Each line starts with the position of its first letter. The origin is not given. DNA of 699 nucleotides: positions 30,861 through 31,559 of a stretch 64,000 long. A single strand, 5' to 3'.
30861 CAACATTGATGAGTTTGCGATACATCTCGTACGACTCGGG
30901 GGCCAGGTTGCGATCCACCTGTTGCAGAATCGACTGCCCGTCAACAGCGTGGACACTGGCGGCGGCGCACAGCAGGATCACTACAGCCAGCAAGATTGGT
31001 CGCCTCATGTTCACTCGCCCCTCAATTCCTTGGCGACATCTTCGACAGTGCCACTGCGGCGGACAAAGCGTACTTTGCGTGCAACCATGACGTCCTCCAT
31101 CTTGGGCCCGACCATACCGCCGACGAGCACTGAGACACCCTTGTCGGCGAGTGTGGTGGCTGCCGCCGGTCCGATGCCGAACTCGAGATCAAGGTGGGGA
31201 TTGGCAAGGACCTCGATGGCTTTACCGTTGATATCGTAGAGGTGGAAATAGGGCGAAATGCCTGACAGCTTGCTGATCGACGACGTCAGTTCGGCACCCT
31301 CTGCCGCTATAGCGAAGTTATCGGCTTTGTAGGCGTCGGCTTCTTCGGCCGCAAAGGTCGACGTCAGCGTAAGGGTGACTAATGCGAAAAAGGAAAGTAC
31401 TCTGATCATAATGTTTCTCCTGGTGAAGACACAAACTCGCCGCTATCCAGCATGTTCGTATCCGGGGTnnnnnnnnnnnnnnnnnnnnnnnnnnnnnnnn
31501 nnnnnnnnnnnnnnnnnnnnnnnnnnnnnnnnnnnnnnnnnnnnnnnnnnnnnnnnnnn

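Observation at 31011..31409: NifX/NafY-type FeMo-cofactor-binding domain with a Sec signal peptide, predicted periplasmic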

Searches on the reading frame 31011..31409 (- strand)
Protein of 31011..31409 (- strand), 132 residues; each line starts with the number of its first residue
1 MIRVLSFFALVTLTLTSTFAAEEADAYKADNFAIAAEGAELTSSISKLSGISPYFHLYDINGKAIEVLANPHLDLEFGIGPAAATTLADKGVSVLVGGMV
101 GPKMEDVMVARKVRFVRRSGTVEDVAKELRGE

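Call 3: search_protein_families(library=pfam, proteins=[window:31011-31409:-], max_evalue=0.01)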
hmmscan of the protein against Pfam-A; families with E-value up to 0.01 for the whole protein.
window:31011-31409:- (132 aa): 1 family
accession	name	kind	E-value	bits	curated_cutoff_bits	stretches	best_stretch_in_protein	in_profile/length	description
PF02579.22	Nitro_FeMo-Co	-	1.3e-12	48.3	26.3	1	45-129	5-92/94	Dinitrogenase iron-molybdenum cofactor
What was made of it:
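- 31011..31409 (-): The flagged gene: a 132-aa secreted PF02579 (MTH1175-like) protein. Pfam scores it 48.3 bits (call 3).
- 31023..31277 (-): PF02579 domain match, residues 45-129. Leu48 (31266-31268) occupies the position of NifX His35 / NafY His121. The domain match is from call 3.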

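Call 4: search_protein_families(library=ncbifam, proteins=[window:31011-31409:-], max_evalue=0.01)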
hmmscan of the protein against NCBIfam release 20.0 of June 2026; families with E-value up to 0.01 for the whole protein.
window:31011-31409:- (132 aa): 0 families

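Call 5: find_homologous_proteins(query=window:31011-31409:-, max_evalue=0.001)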
Query window:31011-31409:- (132 aa): 73 proteins with E <= 0.001 among 109 candidates.
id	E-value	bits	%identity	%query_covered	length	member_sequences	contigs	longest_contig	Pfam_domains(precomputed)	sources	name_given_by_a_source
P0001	1.4e-73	262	95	100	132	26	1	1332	PF02579.23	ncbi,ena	-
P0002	1.1e-69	250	92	100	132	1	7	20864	PF02579.23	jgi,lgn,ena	-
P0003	3.6e-61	222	80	100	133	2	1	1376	PF02579.23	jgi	jgi:predicted Fe-Mo cluster-binding NifX family protein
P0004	4.8e-60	219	81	98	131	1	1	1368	PF02579.23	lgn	-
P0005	2.5e-59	216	81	98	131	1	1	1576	PF02579.23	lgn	-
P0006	4.8e-59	215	80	98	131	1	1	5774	PF02579.23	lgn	-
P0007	6.7e-59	215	80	98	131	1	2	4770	PF02579.23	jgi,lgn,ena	jgi:predicted Fe-Mo cluster-binding NifX family protein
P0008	1.3e-58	214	80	98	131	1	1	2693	PF02579.23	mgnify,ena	mgnify:FL=1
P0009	1.4e-58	214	80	100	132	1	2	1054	PF02579.23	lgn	-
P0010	1.7e-58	214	79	98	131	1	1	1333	PF02579.23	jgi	jgi:predicted Fe-Mo cluster-binding NifX family protein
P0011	1.8e-58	214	79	98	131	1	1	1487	PF02579.23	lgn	-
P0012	1.8e-58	214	79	98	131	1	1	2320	PF02579.23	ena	-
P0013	1.9e-58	214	79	98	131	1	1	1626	PF02579.23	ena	-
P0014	2.5e-58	213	80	98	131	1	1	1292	PF02579.23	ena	-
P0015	9.5e-58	211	79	98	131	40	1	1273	PF02579.23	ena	-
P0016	1.0e-57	211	78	98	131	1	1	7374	PF02579.23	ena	-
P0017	2.6e-57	210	79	100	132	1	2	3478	PF02579.23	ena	-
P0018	2.9e-57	210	83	78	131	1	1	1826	PF02579.23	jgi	jgi:predicted Fe-Mo cluster-binding NifX family protein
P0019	4.5e-57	209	77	100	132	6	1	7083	PF02579.23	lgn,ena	-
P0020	5.1e-57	209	76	100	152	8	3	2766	PF02579.23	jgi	jgi:predicted Fe-Mo cluster-binding NifX family protein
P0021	5.2e-57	209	78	100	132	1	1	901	PF02579.23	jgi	jgi:predicted Fe-Mo cluster-binding NifX family protein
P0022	1.3e-56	208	78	100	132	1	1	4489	PF02579.23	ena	-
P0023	9.0e-56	205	76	100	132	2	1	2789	PF02579.23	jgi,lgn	-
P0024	2.2e-54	200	75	100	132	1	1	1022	PF02579.23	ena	-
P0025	3.3e-54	200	74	98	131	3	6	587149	PF02579.23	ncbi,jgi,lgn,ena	ncbi:MAG: NifB/NifX family molybdenum-iron cluster-binding protein [Gammaproteobacteria bacterium]|j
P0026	4.1e-54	199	73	100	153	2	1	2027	PF02579.23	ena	-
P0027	5.0e-54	199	73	100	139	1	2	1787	PF02579.23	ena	-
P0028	1.1e-53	198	74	100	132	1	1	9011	PF02579.23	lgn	-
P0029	2.1e-53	197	78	80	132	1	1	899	PF02579.23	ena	-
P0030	2.9e-53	197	72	100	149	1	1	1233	PF02579.23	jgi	jgi:predicted Fe-Mo cluster-binding NifX family protein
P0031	8.0e-53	195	73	100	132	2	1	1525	PF02579.23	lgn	-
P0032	1.1e-52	195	73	100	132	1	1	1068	PF02579.23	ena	-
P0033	1.1e-52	195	72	98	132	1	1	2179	PF02579.23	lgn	-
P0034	1.2e-52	195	71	100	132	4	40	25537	PF02579.23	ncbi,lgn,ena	-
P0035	1.1e-51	192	73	100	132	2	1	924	PF02579.23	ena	-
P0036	3.1e-51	190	71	100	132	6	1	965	PF02579.23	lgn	-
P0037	3.8e-51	190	71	100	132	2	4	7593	PF02579.23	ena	-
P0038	6.6e-51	189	70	100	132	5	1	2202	PF02579.23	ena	-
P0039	8.9e-51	189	69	100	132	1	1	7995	PF02579.23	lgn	-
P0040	1.9e-50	188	70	100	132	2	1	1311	PF02579.23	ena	-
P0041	1.8e-49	185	78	80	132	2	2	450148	PF02579.23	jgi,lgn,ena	-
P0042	1.0e-48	182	75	86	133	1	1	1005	PF02579.23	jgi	jgi:predicted Fe-Mo cluster-binding NifX family protein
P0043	8.8e-48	179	74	86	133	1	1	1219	PF02579.23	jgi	jgi:predicted Fe-Mo cluster-binding NifX family protein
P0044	9.3e-47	176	76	80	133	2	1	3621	PF02579.23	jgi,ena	-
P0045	2.2e-45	171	68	86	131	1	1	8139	PF02579.23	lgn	-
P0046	1.1e-44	169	62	95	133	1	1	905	PF02579.23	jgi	jgi:predicted Fe-Mo cluster-binding NifX family protein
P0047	2.6e-44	168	63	98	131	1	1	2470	PF02579.23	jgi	jgi:predicted Fe-Mo cluster-binding NifX family protein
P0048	1.2e-43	166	62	92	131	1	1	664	PF02579.23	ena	-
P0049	3.1e-43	164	62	95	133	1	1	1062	PF02579.23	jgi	jgi:predicted Fe-Mo cluster-binding NifX family protein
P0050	1.0e-40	156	64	86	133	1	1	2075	PF02579.23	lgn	-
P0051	4.4e-40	154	69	76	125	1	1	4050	PF02579.23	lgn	-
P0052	4.4e-39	151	60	98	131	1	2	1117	PF02579.23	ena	-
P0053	9.0e-39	150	60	97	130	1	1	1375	PF02579.23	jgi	jgi:predicted Fe-Mo cluster-binding NifX family protein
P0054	1.6e-38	149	70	76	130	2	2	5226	PF02579.23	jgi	-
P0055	4.5e-38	148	64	89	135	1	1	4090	PF02579.23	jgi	jgi:predicted Fe-Mo cluster-binding NifX family protein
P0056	4.6e-38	148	57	98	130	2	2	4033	PF02579.23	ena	-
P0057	1.9e-37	146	55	100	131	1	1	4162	PF02579.23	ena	-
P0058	3.4e-37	145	58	100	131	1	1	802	PF02579.23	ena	-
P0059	4.3e-37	145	57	95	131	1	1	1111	PF02579.23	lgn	-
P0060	1.2e-36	143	67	77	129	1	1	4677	PF02579.23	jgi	jgi:predicted Fe-Mo cluster-binding NifX family protein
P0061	1.4e-36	143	55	100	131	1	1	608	PF02579.23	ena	-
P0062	1.5e-36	143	69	77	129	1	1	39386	PF02579.23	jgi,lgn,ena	-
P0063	2.6e-36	142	60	100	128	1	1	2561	PF02579.23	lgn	-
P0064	7.2e-36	141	65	77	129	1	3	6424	PF02579.23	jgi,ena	-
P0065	1.0e-35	140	67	77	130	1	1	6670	PF02579.23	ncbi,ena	-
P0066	1.4e-35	140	66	77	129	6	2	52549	PF02579.23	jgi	-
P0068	3.6e-35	138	56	98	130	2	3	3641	PF02579.23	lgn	-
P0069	7.7e-35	137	60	89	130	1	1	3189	PF02579.23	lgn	-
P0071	1.1e-33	134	63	77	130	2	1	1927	PF02579.23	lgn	-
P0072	2.7e-32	129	65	75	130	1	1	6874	PF02579.23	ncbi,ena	-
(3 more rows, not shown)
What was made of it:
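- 31011..31409 (-): It has 73 homologues of about 131 aa (call 5).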

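Call 9: find_encoding_contigs(protein=P0025, flank=8000, max_places=3)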
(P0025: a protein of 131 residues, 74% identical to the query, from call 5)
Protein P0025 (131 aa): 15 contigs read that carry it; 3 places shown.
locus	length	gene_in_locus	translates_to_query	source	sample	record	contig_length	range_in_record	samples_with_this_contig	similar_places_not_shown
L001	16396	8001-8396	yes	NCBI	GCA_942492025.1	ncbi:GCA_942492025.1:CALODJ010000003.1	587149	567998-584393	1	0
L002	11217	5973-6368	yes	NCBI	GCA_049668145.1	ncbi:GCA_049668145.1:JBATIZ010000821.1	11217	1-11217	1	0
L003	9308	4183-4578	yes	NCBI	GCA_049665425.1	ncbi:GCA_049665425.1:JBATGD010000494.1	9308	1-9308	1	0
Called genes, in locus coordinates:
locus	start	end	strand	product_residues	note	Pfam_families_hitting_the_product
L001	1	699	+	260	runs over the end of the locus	-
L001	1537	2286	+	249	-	-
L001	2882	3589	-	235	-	-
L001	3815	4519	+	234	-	PF01797:Y1_Tnp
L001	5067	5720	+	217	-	PF00353:HemolysinCabind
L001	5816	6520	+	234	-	PF02463:SMC_N (faint), PF00005:ABC_tran, PF13304:AAA_21 (faint)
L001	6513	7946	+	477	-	PF12704:MacB_PCD, PF02687:FtsX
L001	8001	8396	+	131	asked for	PF02579:Nitro_FeMo-Co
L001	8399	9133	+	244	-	PF17131:TP_0789-like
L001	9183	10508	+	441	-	-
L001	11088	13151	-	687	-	PF00112:Peptidase_C1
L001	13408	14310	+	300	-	-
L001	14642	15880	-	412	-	PF04143:Sulf_transp, PF20398:DUF6691 (weak), PF00581:Rhodanese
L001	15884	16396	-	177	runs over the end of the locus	PF04143:Sulf_transp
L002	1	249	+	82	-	?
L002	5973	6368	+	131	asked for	PF02579:Nitro_FeMo-Co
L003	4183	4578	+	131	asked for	PF02579:Nitro_FeMo-Co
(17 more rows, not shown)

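Call 10: find_encoding_contigs(protein=P0066, flank=8000, max_places=2)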
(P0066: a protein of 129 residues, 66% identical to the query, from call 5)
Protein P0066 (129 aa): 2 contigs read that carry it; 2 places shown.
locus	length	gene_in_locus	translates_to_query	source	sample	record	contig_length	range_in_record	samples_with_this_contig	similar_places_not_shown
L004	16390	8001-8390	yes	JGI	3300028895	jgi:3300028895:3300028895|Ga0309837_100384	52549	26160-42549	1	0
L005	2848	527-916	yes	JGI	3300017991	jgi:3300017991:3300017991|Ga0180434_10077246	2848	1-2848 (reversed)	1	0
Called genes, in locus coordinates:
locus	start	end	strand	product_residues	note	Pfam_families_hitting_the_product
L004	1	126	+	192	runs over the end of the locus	PF03848:TehB, PF13489:Methyltransf_23, PF13847:Methyltransf_31 (weak), PF08241:Methyltransf_11, PF08242:Methyltransf_12 (weak), PF13649:Methyltransf_25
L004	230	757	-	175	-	PF00258:Flavodoxin_1 (faint), PF12641:Flavodoxin_3 (weak), PF12724:Flavodoxin_5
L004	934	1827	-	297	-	PF00126:HTH_1, PF03466:LysR_substrate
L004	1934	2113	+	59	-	-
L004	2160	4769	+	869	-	PF11791:Aconitase_B_N, PF06434:Aconitase_2_N, PF00330:Aconitase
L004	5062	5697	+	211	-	PF00353:HemolysinCabind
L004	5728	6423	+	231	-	PF00005:ABC_tran, PF02463:SMC_N (faint), PF13304:AAA_21 (weak)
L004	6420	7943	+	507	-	PF12704:MacB_PCD, PF02687:FtsX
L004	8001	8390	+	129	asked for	PF02579:Nitro_FeMo-Co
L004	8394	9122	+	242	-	PF17131:TP_0789-like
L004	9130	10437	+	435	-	-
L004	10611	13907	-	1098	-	PF13426:PAS_9 (weak), PF00989:PAS, PF08448:PAS_4, PF13426:PAS_9, PF13596:PAS_10 (weak), PF08447:PAS_3 (weak), PF00990:GGDEF, PF00563:EAL, +1 more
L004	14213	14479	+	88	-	PF00708:Acylphosphatase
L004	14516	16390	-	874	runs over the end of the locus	PF01136:Peptidase_U32, PF12392:DUF3656, PF01136:Peptidase_U32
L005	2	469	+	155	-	?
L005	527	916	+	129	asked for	PF02579:Nitro_FeMo-Co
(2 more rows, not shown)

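Call 11: find_encoding_contigs(protein=P0041, flank=8000, max_places=2)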
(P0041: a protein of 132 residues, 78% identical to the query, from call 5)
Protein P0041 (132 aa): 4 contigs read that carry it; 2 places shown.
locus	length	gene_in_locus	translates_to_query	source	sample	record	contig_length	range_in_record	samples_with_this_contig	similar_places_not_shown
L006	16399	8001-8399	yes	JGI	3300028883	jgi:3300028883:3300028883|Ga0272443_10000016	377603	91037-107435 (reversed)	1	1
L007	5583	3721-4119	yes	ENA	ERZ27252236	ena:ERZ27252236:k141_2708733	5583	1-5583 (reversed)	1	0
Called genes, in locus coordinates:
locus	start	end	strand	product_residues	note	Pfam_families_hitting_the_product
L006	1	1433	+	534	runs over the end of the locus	PF01654:Cyt_bd_oxida_I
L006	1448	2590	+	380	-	PF02322:Cyt_bd_oxida_II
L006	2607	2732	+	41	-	PF08173:YbgT_YccB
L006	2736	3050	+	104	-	PF09600:Cyd_oper_YbgE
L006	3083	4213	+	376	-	PF07992:Pyr_redox_2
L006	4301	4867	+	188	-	PF11845:Tll0287-like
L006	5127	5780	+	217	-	PF00353:HemolysinCabind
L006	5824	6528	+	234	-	PF02463:SMC_N (faint), PF00005:ABC_tran, PF13304:AAA_21 (weak)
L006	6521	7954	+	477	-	PF12704:MacB_PCD, PF02687:FtsX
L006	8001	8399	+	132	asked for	PF02579:Nitro_FeMo-Co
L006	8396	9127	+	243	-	PF17131:TP_0789-like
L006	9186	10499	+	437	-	-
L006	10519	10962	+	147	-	PF02085:Cytochrom_CIII, PF14522:Cytochrome_C7 (faint)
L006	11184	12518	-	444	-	PF11805:DUF3326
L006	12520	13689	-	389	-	PF00278:Orn_DAP_Arg_deC, PF02784:Orn_Arg_deC_N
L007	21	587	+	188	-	PF11845:Tll0287-like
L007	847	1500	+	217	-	PF00353:HemolysinCabind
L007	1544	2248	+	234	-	PF02463:SMC_N (faint), PF00005:ABC_tran, PF13304:AAA_21 (weak)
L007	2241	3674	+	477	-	PF12704:MacB_PCD, PF02687:FtsX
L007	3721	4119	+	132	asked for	PF02579:Nitro_FeMo-Co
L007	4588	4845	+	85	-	PF17131:TP_0789-like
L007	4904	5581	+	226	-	?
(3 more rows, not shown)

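Call 12: search_solved_structures(query=A1, max_evalue=1, show_alignments=3)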
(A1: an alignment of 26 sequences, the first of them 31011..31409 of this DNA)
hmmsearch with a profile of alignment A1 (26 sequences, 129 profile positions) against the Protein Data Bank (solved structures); distinct sequences matched with E-value up to 1: 6.
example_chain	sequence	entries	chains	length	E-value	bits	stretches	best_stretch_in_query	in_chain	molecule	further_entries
1eo1_A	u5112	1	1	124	1.4e-12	50.9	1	29-120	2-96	HYPOTHETICAL PROTEIN MTH1175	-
1rdu_A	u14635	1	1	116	3.5e-10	43.2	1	30-125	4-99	conserved hypothetical protein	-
2wfb_A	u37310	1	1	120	0.00025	24.2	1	28-113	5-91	PUTATIVE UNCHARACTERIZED PROTEIN ORP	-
1o13_A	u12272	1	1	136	0.051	16.8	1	34-126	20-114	probable NifB protein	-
1t3v_A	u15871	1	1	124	0.066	16.4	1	35-126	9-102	conserved hypothetical protein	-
2yx6_A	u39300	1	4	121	0.11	15.8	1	31-125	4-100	Hypothetical protein PH0822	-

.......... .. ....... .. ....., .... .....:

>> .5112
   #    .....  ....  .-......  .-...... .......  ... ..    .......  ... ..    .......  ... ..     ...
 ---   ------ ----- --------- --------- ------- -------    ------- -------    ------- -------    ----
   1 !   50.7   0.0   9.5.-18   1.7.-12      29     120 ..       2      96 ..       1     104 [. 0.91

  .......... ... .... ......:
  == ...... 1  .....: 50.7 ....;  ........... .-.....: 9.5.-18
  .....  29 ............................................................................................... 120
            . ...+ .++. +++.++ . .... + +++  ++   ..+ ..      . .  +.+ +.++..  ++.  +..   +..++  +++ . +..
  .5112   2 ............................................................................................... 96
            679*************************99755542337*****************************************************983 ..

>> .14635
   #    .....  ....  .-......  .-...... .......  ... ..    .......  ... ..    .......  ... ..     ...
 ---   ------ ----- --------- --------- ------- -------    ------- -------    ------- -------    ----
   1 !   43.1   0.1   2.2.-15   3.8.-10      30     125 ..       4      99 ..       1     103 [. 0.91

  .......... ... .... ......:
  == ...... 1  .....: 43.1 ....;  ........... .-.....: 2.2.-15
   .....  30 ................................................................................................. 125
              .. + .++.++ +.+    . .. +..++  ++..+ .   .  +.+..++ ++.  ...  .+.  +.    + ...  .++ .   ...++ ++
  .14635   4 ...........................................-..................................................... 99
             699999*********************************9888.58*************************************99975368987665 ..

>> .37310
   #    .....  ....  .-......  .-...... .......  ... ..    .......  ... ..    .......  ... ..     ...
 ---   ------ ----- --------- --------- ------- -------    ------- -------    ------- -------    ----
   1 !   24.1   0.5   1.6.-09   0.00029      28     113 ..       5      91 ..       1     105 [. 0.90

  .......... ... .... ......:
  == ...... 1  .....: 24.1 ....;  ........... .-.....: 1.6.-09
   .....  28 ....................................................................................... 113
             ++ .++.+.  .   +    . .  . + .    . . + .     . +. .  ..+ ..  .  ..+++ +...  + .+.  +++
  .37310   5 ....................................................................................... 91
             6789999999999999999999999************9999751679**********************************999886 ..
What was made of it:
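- Closest known: MTH1175 / TM1290 / TM1816 / PH0822. Same: These are the closest solved relatives by sequence: MTH1175 at 1.4e-12, TM1290 at 3.5e-10 and ORP at 2.5e-4 (call 12).
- The best sequence matches among solved structures are MTH1175, TM1290 and ORP (call 12).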

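Call 25: predict_structure(alignment_id=A1)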
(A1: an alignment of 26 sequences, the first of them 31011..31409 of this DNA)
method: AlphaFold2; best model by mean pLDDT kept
length: 132 residues; sequences in the alignment: 26
mean_pLDDT: 83.8   pTM: 0.70
mean pLDDT of the five models: 83.8, 81.9, 81.2, 75.7, 62.9
residues with pLDDT >= 90: 84; 70-90: 20; 50-70: 24; < 50: 4
segments of 3 or more residues with pLDDT < 50: 22-25
pLDDT, mean of each block of 10 residues (from residue 1): 58 55 56 94 92 93 91 85 93 94 94 93 91 78
secondary structure, 60 per line:
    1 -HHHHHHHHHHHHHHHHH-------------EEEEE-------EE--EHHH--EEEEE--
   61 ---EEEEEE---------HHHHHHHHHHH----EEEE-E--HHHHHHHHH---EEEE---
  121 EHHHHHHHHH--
elements in order: H2-18 E32-36 E54-58 E64-69 H79-89 E94-97 H102-110 E114-117 H122-130
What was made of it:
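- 31350..31409 (-): Predicted Sec signal peptide, residues 1-20 (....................|AEE). The AlphaFold2 model shows a low-confidence helix here (call 25).
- On PF02579 Nitro_FeMo-Co (domain family): AlphaFold2 gives pLDDT above 90 over residues 31-130 (call 25).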

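Call 27: search_protein_representatives(alignment_id=A1)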
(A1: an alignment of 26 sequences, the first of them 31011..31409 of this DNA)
Query: 26 sequences, 129 profile positions. Proteins with E-value up to 0.001 (for the whole library): 990; up to 1e-10: 127; up to 1e-30: 5. The best 150 are listed.
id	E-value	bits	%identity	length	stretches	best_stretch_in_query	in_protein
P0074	1.9e-45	170.2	-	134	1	15-129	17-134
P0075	2.8e-40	153.5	-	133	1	1-129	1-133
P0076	2.2e-39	150.6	-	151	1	22-129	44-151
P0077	8.8e-36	139.0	-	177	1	23-128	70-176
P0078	5.2e-34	133.2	-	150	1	18-128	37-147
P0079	3.1e-30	121.0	-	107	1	1-85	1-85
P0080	1.2e-27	112.6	-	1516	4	17-125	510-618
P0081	1.0e-26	109.7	-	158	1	20-128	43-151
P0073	4.2e-26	107.7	-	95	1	1-83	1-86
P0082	2.1e-23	98.9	-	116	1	43-128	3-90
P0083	3.6e-23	98.2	-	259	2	18-125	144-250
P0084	4.1e-21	91.5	-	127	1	8-126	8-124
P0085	5.2e-21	91.2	-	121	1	78-129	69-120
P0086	5.3e-21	91.1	-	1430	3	18-126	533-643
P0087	6.6e-21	90.9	-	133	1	2-126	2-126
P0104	5.7e-16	74.9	-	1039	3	23-114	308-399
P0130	4.7e-14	68.7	-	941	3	26-123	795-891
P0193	5.2e-11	58.9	-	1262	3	25-121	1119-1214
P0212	2.2e-10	56.8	-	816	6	31-79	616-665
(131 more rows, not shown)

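Call 29: fold_search(model_id=the predicted structure, library=pdb)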
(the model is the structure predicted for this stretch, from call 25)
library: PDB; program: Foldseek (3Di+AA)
matches with E <= 10: 774; with E <= 0.001: 12
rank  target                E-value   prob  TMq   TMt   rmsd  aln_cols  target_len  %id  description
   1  1o13                  6.9e-08  1.00  0.64  0.77   2.6       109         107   27  Crystal structure of a putative dinitrogenase iron-molybdenum cofactor (tm1816) from thermotoga maritima at 1.83 A resol (released 2002-12-18)
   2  2yx6_D                1.8e-07  1.00  0.64  0.76   2.2       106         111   25  Crystal structure of PH0822 (released 2007-10-30)
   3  2yx6_A                6.3e-07  1.00  0.63  0.75   2.0       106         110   24  Crystal structure of PH0822 (released 2007-10-30)
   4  2wfb                  7.6e-07  1.00  0.70  0.76   2.2       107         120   30  High resolution structure of the apo form of the orange protein (ORP) from Desulfovibrio gigas (released 2010-05-26)
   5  1t3v_MODEL_1_A        8.1e-07  1.00  0.60  0.63   2.9       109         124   25  The NMR solution structure of TM1816 (released 2004-12-14)
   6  2yx6_B                1.8e-06  1.00  0.61  0.72   2.8       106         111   26  Crystal structure of PH0822 (released 2007-10-30)
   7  2yx6_C                2.1e-06  1.00  0.64  0.75   2.1       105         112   25  Crystal structure of PH0822 (released 2007-10-30)
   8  1rdu_MODEL_1_A        2.3e-06  1.00  0.64  0.72   3.2       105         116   31  NMR STRUCTURE OF A PUTATIVE NIFB PROTEIN FROM THERMOTOGA (TM1290), WHICH BELONGS TO THE DUF35 FAMILY (released 2004-07-06)
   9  2re2_A                4.2e-05  1.00  0.63  0.69   2.7       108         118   22  CRYSTAL STRUCTURE OF A PUTATIVE IRON-MOLYBDENUM COFACTOR (FEMO-CO) DINITROGENASE (TA1041M) FROM THERMOPLASMA ACIDOPHIL (released 2007-10-09)
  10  1p90                  5.1e-05  1.00  0.63  0.67   2.5       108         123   14  The Three-dimensional Structure of the Core Domain of NafY from Azotobacter vinelandii determined at 1.8 resolution (released 2003-08-19)
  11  2re2_B                8.5e-05  1.00  0.61  0.67   3.0       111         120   22  CRYSTAL STRUCTURE OF A PUTATIVE IRON-MOLYBDENUM COFACTOR (FEMO-CO) DINITROGENASE (TA1041M) FROM THERMOPLASMA ACIDOPHIL (released 2007-10-09)
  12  9ian_F                3.5e-04  1.00  0.55  0.52   3.8       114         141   18  Nitrogenase maturase NifEN in complex with the cofactor chaperone NifX (released 2026-03-04)
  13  1eo1_MODEL_1_A        1.5e-03  1.00  0.59  0.62   3.3       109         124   26  Solution structure of hypothetical protein MTH1175 from Methanobacterium thermoautotrophicum (released 2000-12-20)
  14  9qeq_M                4.4e-03  0.98  0.36  0.07   6.8       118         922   10  Structure of the transcribing Pol II-DSIF-SPT6-U1 snRNP complex (released 2025-07-09)
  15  9hvq_M                6.1e-03  0.97  0.36  0.06   6.8       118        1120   10  Structure of the transcribing Pol II-DSIF-PAF-SPT6-RECQL5 complex (released 2025-07-16)
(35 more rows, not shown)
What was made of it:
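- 31011..31409 (-): The AlphaFold2 model and fold matches are in calls 25 and 29.
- On PF02579 Nitro_FeMo-Co (domain family): Foldseek matches 1o13, 2yx6, 2wfb, 1rdu, 1p90 and 9ian (call 29).
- Closest known: NifX / NafY / NifY. Same: Foldseek matches the NafY core (1p90) at 5e-5 and NifX in the NifEN complex (9ian) at 3.5e-4 (call 29).
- Closest known: MTH1175 / TM1290 / TM1816 / PH0822. Same: They are also the closest by fold (call 29).
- Checked: It matches TM1816, PH0822, ORP, TM1290, the NafY core and NifX (calls 25, 29).
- The AlphaFold2 model and PDB fold matches are in calls 25 and 29.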
